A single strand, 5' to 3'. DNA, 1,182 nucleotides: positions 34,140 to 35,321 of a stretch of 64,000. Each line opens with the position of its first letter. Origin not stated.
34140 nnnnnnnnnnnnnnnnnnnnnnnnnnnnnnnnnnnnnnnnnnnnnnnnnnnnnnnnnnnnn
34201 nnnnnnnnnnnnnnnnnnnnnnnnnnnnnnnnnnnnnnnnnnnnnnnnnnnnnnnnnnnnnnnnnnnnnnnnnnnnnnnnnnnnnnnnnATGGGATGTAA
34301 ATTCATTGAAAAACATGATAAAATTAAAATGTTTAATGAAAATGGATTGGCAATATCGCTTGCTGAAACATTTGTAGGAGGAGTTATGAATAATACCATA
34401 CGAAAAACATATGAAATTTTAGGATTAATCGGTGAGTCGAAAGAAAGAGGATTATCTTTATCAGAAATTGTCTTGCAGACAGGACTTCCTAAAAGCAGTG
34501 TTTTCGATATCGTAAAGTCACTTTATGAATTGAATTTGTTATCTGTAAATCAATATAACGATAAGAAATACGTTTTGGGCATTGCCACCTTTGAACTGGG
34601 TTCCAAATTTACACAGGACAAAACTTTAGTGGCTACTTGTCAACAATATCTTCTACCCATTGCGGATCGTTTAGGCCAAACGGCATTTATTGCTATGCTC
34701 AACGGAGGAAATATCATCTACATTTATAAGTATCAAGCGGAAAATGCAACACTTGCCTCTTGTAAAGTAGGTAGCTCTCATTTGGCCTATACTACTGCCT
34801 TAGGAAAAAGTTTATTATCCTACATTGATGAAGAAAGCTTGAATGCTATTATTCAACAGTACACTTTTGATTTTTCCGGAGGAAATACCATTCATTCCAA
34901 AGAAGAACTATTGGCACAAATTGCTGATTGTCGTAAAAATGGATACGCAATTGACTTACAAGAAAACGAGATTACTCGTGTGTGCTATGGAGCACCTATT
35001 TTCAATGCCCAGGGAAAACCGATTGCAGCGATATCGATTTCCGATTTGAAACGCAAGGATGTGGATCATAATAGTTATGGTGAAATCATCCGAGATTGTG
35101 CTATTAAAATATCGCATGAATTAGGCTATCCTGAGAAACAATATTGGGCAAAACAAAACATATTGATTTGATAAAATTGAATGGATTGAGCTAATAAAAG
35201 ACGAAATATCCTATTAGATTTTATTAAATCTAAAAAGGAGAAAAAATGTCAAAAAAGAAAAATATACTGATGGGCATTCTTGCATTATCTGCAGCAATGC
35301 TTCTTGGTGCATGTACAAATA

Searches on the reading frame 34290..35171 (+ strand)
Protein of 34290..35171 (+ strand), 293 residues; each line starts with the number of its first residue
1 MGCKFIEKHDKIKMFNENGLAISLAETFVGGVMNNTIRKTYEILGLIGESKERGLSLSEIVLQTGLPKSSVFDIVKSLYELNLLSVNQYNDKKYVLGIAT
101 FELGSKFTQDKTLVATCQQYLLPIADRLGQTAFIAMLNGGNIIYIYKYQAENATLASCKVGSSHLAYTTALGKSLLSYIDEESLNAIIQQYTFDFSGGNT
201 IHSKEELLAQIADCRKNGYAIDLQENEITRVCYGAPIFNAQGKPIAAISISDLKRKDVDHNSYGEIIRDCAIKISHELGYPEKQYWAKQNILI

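Call 9: search_protein_families(library=pfam, proteins=[window:34290-35171:+])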
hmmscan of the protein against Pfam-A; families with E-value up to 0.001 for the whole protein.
window:34290-35171:+ (293 aa): 4 families
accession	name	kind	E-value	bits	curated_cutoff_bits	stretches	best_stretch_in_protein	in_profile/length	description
PF01614.24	IclR_C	-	3.2e-34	118.4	24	1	111-276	7-174/174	Bacterial transcriptional regulator IclR C-terminal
PF09339.16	HTH_IclR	-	1.9e-07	31.2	22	1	37-84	2-48/52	IclR helix-turn-helix domain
PF04182.18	B-block_TFIIIC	-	3.4e-05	24.2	22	1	40-92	4-58/73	B-block binding subunit of TFIIIC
PF12802.13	MarR_2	-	5.4e-05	23.7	27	1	41-85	8-51/61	MarR family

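Call 49: search_protein_families(library=ncbifam, proteins=[window:34290-35171:+], max_evalue=0.001)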
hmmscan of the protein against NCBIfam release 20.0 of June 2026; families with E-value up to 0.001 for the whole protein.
window:34290-35171:+ (293 aa): 5 families
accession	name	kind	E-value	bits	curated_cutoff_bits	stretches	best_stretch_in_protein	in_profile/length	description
NF045644.1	TransRegBhcR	equivalog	5.3e-38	130.8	350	1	39-279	27-266/267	HTH-type transcriptional regulator BhcR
NF011671.1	PRK15090.1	equivalog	7.1e-37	127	275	1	36-280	12-255/256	DNA-binding transcriptional regulator KdgR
TIGR02431.1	pcaR_pcaU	subfamily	9.1e-30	103.8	284.75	1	42-253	13-220/248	beta-ketoadipate pathway transcriptional regulators, PcaR/PcaU/PobR family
NF008601.2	PRK11569.1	equivalog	4e-20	72.1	380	1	37-253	29-245/276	glyoxylate bypass operon transcriptional repressor IclR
NF007548.0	PRK10163.1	equivalog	2.5e-19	69.4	406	1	54-280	40-267/271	HTH-type transcriptional repressor AllR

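Call 77: find_homologous_proteins(query=window:34290-35171:+, max_evalue=1e-30)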
Query window:34290-35171:+ (293 aa): 10 proteins with E <= 1e-30 among 1423 candidates.
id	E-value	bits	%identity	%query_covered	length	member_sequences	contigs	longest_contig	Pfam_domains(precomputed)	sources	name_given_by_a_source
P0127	4.7e-180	615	100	96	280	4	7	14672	PF01614.25,PF09339.17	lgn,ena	-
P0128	5.1e-124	431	76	87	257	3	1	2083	PF04182.19,PF01614.25,PF09339.17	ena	-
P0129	5.5e-123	428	75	87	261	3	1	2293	PF04182.19,PF01614.25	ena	-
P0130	1.0e-99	351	59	87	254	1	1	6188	PF04182.19,PF01614.25,PF09339.17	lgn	-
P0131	2.2e-99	350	62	87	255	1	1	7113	PF01614.25,PF09339.17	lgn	-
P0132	2.3e-96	340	59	87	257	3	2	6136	PF01614.25,PF09339.17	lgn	-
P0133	3.4e-96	340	61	87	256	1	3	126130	PF01614.25,PF09339.17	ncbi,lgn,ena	-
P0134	8.1e-84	299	55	87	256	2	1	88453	PF04182.19,PF01614.25,PF09339.17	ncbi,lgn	-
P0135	1.3e-41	161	38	85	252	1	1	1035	PF01978.26,PF01614.25,PF09339.17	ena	-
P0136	1.7e-34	138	33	85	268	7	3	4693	PF01614.25,PF09339.17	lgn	-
